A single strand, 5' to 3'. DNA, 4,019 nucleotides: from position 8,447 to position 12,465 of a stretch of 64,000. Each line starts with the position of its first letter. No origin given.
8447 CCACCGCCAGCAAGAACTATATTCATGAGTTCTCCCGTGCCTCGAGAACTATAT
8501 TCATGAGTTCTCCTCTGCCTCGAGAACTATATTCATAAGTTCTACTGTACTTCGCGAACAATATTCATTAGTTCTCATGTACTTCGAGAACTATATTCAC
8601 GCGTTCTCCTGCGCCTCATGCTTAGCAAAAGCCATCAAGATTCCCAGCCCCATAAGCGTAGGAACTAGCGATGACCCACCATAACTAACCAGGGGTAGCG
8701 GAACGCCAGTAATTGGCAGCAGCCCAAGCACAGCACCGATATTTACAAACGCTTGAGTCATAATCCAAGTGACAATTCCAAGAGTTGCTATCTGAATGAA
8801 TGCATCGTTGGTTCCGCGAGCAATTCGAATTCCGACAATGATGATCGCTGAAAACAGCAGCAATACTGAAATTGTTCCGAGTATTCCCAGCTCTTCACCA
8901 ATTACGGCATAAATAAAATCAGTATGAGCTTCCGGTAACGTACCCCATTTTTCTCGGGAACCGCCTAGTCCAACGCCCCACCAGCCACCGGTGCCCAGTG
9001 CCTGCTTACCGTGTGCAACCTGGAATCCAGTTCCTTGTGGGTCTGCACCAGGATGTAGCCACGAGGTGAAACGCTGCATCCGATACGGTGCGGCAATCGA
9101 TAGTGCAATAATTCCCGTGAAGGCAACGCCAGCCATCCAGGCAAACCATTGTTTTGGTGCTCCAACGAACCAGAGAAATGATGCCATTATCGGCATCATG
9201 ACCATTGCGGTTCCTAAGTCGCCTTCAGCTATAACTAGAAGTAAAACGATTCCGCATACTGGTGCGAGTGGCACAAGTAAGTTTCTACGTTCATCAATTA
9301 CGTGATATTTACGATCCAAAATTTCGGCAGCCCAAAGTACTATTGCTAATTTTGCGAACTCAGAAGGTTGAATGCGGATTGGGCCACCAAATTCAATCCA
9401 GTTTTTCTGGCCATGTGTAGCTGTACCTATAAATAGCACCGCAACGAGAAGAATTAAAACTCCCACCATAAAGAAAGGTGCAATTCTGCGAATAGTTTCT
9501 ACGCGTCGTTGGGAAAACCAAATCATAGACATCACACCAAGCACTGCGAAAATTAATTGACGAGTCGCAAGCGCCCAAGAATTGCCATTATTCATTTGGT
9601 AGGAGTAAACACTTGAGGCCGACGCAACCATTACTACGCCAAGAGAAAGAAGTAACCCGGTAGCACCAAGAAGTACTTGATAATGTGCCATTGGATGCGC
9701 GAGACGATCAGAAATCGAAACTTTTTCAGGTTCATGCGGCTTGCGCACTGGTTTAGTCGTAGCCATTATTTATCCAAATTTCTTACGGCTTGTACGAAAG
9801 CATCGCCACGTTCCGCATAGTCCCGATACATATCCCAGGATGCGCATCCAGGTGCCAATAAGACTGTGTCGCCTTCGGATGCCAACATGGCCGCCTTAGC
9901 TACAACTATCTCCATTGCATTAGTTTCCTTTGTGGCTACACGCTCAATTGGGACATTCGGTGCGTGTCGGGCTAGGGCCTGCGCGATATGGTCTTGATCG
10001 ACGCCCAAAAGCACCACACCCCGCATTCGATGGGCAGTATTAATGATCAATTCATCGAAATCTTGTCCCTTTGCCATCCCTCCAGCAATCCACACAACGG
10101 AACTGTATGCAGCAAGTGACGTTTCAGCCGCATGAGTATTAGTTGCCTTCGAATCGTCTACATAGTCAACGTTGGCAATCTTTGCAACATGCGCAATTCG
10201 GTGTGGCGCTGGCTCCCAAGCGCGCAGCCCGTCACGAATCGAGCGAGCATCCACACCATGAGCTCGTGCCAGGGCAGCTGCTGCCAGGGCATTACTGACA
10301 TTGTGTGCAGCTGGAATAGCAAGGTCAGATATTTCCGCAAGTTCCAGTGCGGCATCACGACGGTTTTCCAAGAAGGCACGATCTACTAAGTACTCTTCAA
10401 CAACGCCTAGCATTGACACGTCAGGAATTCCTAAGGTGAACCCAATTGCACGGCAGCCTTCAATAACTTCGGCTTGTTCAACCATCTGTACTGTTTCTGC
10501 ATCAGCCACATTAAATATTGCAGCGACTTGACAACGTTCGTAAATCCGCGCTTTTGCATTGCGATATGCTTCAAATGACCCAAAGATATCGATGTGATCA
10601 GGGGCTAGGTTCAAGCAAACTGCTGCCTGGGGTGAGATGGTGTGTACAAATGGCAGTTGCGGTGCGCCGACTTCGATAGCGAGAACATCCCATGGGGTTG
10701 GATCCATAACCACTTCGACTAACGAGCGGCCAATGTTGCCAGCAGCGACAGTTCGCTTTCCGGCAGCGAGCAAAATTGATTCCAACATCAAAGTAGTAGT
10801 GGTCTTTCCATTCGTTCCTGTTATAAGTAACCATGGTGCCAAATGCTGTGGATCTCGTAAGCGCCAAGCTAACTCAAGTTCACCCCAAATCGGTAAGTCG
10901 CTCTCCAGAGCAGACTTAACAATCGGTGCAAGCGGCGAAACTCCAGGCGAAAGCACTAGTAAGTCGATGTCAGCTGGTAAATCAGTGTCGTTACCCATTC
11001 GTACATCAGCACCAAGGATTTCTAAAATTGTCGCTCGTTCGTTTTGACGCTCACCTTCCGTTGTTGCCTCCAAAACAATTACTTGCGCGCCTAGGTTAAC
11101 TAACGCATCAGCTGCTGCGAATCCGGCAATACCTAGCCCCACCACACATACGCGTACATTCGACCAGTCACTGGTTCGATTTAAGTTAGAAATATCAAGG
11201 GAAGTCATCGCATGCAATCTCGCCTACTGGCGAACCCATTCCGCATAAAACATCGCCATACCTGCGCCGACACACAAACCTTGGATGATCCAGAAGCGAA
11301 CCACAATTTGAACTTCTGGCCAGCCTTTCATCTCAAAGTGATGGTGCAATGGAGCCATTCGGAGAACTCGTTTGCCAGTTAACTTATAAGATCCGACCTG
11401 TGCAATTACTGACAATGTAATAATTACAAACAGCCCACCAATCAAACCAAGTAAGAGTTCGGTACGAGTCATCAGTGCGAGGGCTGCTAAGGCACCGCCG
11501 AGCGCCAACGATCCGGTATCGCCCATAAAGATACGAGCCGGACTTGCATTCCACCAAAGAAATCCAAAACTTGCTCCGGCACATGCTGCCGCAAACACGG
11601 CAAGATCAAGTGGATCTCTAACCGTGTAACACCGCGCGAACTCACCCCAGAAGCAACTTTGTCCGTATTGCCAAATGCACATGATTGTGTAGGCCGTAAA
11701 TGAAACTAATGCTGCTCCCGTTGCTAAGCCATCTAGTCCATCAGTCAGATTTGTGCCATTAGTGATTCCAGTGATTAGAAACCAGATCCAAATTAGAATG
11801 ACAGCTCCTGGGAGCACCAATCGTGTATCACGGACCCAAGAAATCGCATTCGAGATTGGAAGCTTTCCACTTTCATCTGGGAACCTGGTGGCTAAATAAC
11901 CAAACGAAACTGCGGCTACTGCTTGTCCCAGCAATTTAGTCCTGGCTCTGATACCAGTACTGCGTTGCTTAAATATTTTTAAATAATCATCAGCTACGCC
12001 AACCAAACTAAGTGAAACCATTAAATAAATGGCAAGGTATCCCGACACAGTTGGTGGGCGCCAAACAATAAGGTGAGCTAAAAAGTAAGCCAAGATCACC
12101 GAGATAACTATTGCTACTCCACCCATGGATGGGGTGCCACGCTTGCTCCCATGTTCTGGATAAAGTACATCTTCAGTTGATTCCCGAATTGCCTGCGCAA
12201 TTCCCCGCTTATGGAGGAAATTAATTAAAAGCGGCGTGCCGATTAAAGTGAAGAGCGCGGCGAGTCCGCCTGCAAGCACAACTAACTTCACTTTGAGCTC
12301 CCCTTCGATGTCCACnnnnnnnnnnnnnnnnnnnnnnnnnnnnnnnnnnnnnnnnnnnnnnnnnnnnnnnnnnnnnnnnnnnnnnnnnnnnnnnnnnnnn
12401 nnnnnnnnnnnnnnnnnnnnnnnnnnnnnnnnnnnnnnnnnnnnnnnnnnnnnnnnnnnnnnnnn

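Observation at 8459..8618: Five tandem 32-nt copies of the ftsW-stop/murG-start junction build a relay of chimeric mini-ORFs ahead of murG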

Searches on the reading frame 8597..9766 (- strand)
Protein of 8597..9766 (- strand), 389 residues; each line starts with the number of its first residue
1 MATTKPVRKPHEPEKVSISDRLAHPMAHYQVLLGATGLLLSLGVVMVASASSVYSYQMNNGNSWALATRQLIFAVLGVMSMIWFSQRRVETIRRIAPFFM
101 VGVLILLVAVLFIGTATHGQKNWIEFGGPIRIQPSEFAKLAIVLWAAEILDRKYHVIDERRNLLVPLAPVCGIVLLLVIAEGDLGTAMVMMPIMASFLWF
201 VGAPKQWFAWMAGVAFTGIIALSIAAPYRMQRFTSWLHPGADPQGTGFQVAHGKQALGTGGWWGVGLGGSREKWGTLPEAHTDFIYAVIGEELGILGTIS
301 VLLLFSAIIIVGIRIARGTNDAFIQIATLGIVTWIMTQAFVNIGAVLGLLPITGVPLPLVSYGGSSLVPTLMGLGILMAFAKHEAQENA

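Call 4: search_protein_families(library=ncbifam, proteins=[window:8597-9766:-])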
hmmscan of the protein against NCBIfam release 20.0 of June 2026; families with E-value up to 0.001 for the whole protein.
window:8597-9766:- (389 aa): 6 families
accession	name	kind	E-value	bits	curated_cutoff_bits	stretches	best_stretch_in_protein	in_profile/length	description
TIGR02614.1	ftsW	equivalog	1.4e-113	379.6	337.5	1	30-383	2-356/357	putative lipid II flippase FtsW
TIGR02615.1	spoVE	exception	4e-87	293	448.8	1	33-380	5-352/354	stage V sporulation protein E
TIGR02210.1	rodA_shape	equivalog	2.6e-85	286.7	336.7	1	38-383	4-355/357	rod shape-determining protein RodA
NF008042.0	PRK10774.1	equivalog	1.6e-63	215.1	493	1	30-377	37-383/405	cell division protein FtsW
NF008060.0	PRK10794.1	equivalog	1e-52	179.3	590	1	38-383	20-362/370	peptidoglycan glycosyltransferase MrdB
NF037961.1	RodA_shape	subfamily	1.1e-43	150.1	150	2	228-377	247-404/415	rod shape-determining protein RodA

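Call 8: find_encoding_contigs(protein=window:8597-9766:-, flank=3000, max_places=10)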
Protein window:8597-9766:- (389 aa): 21 contigs read that carry it; 10 places shown.
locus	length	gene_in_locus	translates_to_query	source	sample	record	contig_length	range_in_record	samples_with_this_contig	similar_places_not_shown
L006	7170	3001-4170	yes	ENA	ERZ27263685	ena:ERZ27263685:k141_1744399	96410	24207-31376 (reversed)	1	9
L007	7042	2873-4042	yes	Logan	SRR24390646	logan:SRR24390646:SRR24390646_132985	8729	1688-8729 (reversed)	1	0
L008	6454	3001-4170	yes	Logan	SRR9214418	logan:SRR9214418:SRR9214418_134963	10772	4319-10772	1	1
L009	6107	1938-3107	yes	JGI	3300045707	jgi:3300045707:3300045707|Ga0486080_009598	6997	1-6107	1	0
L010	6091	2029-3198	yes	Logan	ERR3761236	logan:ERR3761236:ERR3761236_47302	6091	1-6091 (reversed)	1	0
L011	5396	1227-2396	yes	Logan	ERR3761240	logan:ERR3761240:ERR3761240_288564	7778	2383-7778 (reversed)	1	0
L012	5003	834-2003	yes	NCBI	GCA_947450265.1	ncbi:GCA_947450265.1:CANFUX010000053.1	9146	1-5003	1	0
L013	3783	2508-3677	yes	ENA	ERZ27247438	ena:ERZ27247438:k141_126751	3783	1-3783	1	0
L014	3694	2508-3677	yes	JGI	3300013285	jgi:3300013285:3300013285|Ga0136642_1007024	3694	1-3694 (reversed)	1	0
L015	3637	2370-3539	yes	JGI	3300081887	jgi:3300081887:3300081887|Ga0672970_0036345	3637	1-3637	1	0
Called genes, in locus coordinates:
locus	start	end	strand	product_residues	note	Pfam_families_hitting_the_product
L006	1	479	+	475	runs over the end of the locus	PF01225:Mur_ligase (weak), PF08245:Mur_ligase_M, PF02875:Mur_ligase_C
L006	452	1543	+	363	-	PF10555:MraY_sig1 (weak), PF00953:Glycos_transf_4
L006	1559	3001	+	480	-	PF21799:MurD-like_N (weak), PF08245:Mur_ligase_M, PF02875:Mur_ligase_C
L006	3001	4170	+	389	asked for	PF01098:FTSW_RODA_SPOVE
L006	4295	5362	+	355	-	PF03033:Glyco_transf_28, PF04101:Glyco_tran_28_C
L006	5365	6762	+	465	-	PF01225:Mur_ligase, PF08245:Mur_ligase_M, PF02875:Mur_ligase_C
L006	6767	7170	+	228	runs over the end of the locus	PF08478:POTRA_1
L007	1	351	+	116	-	?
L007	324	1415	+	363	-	PF10555:MraY_sig1 (weak), PF00953:Glycos_transf_4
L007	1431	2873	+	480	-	PF21799:MurD-like_N (weak), PF08245:Mur_ligase_M, PF02875:Mur_ligase_C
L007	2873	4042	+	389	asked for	PF01098:FTSW_RODA_SPOVE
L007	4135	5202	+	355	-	PF03033:Glyco_transf_28, PF04101:Glyco_tran_28_C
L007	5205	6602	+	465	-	PF01225:Mur_ligase, PF08245:Mur_ligase_M, PF02875:Mur_ligase_C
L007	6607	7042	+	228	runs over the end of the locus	PF08478:POTRA_1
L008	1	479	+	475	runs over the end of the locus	PF01225:Mur_ligase (weak), PF08245:Mur_ligase_M, PF02875:Mur_ligase_C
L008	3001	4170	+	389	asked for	PF01098:FTSW_RODA_SPOVE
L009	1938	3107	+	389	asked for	PF01098:FTSW_RODA_SPOVE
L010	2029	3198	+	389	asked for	PF01098:FTSW_RODA_SPOVE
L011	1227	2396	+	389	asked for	PF01098:FTSW_RODA_SPOVE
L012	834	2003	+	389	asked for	PF01098:FTSW_RODA_SPOVE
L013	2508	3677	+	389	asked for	PF01098:FTSW_RODA_SPOVE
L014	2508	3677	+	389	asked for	PF01098:FTSW_RODA_SPOVE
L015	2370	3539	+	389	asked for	PF01098:FTSW_RODA_SPOVE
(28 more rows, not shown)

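Call 37: find_homologous_proteins(query=window:8597-9766:-, max_evalue=1e-100)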
Query window:8597-9766:- (389 aa): 1598 proteins with E <= 1e-100 among 8000 candidates; the best 120 are listed.
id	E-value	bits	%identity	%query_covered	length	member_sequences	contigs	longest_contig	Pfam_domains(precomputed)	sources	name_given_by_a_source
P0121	2.2e-252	855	100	100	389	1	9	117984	PF01098.25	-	-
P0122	1.7e-251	852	100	100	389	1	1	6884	PF01098.25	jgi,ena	jgi:cell division protein FtsW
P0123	2.1e-251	852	99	100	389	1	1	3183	PF01098.25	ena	-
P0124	9.7e-251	850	100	100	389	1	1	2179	PF01098.25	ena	-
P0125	3.5e-238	808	93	100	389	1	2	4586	PF01098.25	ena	-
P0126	3.6e-226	769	88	99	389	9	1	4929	PF01098.25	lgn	-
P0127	9.5e-185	632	75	99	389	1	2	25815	PF01098.25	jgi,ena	-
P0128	1.2e-184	632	74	99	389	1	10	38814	PF01098.25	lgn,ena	-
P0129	2.4e-184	631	75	99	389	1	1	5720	PF01098.25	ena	-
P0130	2.4e-184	631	74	99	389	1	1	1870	PF01098.25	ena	-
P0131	2.6e-184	631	75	99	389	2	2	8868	PF01098.25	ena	-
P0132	2.6e-184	631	74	99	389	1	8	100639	PF01098.25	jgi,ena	jgi:cell division protein FtsW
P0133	2.6e-184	631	74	99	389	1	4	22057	PF01098.25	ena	-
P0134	3.8e-184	630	74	99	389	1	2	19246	PF01098.25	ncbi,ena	-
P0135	4.1e-184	630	75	99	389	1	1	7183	PF01098.25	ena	-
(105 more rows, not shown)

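Call 39: find_encoding_contigs(protein=P0125, flank=2000, max_places=10)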
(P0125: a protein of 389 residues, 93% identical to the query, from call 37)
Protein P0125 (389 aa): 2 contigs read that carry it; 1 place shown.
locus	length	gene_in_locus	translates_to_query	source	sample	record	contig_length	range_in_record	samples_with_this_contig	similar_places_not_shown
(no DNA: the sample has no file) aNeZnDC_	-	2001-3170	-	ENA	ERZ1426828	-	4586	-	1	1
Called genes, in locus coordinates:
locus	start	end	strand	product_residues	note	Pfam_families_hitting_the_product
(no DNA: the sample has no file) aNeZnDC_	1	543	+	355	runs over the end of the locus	PF10555:MraY_sig1 (weak), PF00953:Glycos_transf_4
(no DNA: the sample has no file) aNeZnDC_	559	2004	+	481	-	PF21799:MurD-like_N (weak), PF08245:Mur_ligase_M, PF02875:Mur_ligase_C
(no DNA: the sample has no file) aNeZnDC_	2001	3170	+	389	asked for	PF01098:FTSW_RODA_SPOVE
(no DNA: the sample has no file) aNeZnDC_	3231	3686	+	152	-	?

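Call 40: find_encoding_contigs(protein=P0122, flank=2000, max_places=10)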
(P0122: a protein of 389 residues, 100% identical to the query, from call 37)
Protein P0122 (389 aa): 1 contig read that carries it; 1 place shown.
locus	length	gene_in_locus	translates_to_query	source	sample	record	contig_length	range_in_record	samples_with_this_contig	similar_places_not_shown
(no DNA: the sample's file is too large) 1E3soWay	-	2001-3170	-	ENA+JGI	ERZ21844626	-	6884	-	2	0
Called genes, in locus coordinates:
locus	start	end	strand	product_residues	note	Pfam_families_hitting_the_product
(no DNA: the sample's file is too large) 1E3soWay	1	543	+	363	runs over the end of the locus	PF10555:MraY_sig1 (weak), PF00953:Glycos_transf_4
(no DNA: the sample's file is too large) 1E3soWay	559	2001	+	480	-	PF21799:MurD-like_N (weak), PF08245:Mur_ligase_M, PF02875:Mur_ligase_C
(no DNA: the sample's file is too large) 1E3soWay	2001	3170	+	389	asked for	PF01098:FTSW_RODA_SPOVE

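Call 41: find_encoding_contigs(protein=P0123, flank=2000, max_places=10)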
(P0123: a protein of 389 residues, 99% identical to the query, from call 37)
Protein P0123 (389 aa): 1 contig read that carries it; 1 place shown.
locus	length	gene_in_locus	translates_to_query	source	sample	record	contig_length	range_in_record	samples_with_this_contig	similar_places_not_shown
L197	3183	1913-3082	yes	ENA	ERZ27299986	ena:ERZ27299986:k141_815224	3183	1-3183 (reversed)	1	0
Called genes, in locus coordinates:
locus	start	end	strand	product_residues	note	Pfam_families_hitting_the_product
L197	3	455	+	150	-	?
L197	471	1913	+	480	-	PF21799:MurD-like_N (weak), PF08245:Mur_ligase_M, PF02875:Mur_ligase_C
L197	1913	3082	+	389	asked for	PF01098:FTSW_RODA_SPOVE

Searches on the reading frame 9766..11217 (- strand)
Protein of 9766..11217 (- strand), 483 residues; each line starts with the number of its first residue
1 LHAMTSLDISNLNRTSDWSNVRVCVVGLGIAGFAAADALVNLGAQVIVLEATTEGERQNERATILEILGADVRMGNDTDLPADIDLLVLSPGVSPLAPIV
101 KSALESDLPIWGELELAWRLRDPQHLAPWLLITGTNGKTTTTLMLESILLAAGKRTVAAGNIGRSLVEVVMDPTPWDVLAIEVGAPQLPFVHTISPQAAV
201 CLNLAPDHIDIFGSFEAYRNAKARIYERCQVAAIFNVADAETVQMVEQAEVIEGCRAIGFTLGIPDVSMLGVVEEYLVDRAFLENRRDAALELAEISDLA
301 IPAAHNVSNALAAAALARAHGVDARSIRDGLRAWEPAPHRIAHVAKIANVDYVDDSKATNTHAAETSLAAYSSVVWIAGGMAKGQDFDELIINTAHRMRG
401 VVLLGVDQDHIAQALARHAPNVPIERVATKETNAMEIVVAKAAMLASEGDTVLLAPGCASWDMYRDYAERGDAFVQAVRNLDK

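Call 4: search_protein_families(library=ncbifam, proteins=[window:9766-11217:-])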
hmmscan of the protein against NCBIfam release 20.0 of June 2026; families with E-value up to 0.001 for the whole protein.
window:9766-11217:- (483 aa): 29 families (the best 25 are shown)
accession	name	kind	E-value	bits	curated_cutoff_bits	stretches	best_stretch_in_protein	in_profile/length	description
TIGR01087.1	murD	equivalog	2.7e-104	349.7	211.95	1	22-479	1-440/441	UDP-N-acetylmuramoyl-L-alanine--D-glutamate ligase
TIGR01082.1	murC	equivalog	1.1e-25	90.6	335.1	1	27-355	9-322/449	UDP-N-acetylmuramate--L-alanine ligase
NF053647.1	pMurD2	equivalog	1.5e-22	80.1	550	1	22-249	2-225/405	pseudomurein biosynthesis peptide ligase pMurD2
TIGR01143.1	murF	subfamily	5.6e-21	75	288.6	1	130-373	77-320/418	UDP-N-acetylmuramoyl-tripeptide--D-alanyl-D-alanine ligase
NF053646.1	pMurD1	equivalog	7.8e-21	74.2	610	1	22-356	2-334/465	pseudomurein biosynthesis peptide ligase pMurD1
NF001126.0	PRK00139.1-4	equivalog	3.5e-20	72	373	2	191-351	189-343/486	UDP-N-acetylmuramoyl-L-alanyl-D-glutamate--2,6-diaminopimelate ligase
NF001124.0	PRK00139.1-2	equivalog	2.5e-18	66.1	476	2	192-358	195-363/500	UDP-N-acetylmuramoyl-L-alanyl-D-glutamate--2,6-diaminopimelate ligase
TIGR01085.1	murE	subfamily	5.2e-17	61.9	257.3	2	191-352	173-338/472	UDP-N-acetylmuramyl-tripeptide synthetase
NF008041.0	PRK10773.1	equivalog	2.6e-16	59.4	551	1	127-364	100-341/453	UDP-N-acetylmuramoyl-tripeptide--D-alanyl-D-alanine ligase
NF008896.0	PRK11929.1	equivalog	3.7e-16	58.1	1023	2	194-373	678-857/965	bifunctional UDP-N-acetylmuramoyl-L-alanyl-D-glutamate--2,6-diaminopimelate ligase MurE/UDP-N-acetylmuramoyl-tripeptide--D-alanyl-D-alanine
NF053645.1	pMurC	equivalog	4.3e-15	55.4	560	1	25-251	3-236/492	pseudomurein biosynthesis peptide ligase pMurC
NF053648.1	pMurE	equivalog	1.9e-12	46.6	600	2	192-346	186-326/464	pseudomurein biosynthesis peptide ligase pMurE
TIGR02068.2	cya_phycin_syn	equivalog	2.9e-10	38.8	850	2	199-341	568-723/862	cyanophycin synthetase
TIGR01081.1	mpl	equivalog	4.4e-10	39.2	388.7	1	61-375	37-347/448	UDP-N-acetylmuramate:L-alanyl-gamma-D-glutamyl-meso-diaminopimelate ligase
NF001123.0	PRK00139.1-1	equivalog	1.3e-09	37.3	586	2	191-348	192-348/493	UDP-N-acetylmuramoyl-L-alanyl-D-glutamate--2,6-diaminopimelate ligase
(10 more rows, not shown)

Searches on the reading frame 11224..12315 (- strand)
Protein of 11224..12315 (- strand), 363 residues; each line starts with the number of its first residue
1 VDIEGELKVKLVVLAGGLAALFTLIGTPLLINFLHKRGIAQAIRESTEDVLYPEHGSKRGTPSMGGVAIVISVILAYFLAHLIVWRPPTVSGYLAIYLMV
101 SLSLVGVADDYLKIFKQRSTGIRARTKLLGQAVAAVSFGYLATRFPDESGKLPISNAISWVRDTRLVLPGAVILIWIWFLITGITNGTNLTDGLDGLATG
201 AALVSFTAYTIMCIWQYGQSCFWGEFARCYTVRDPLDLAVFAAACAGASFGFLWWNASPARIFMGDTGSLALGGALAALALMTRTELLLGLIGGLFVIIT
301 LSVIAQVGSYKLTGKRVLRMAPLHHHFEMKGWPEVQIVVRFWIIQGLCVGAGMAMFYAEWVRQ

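Call 4: search_protein_families(library=ncbifam, proteins=[window:11224-12315:-])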
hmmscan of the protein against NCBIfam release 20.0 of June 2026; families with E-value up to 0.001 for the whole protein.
window:11224-12315:- (363 aa): 3 families
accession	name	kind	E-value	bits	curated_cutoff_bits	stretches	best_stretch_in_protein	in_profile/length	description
TIGR00445.1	mraY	equivalog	2.6e-87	293.3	192.05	1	25-352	3-314/321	phospho-N-acetylmuramoyl-pentapeptide-transferase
NF053644.1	MraY_archaea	equivalog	7.3e-29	101.1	450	2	173-347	182-334/340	pseudomurein biosynthesis MraY family phospho-N-acetylmuramoyl-pentapeptide-transferase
TIGR02380.1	ECA_wecA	exception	1.5e-05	24.3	326.05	1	61-275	41-221/346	UDP-N-acetylglucosamine--undecaprenyl-phosphate N-acetylglucosaminephosphotransferase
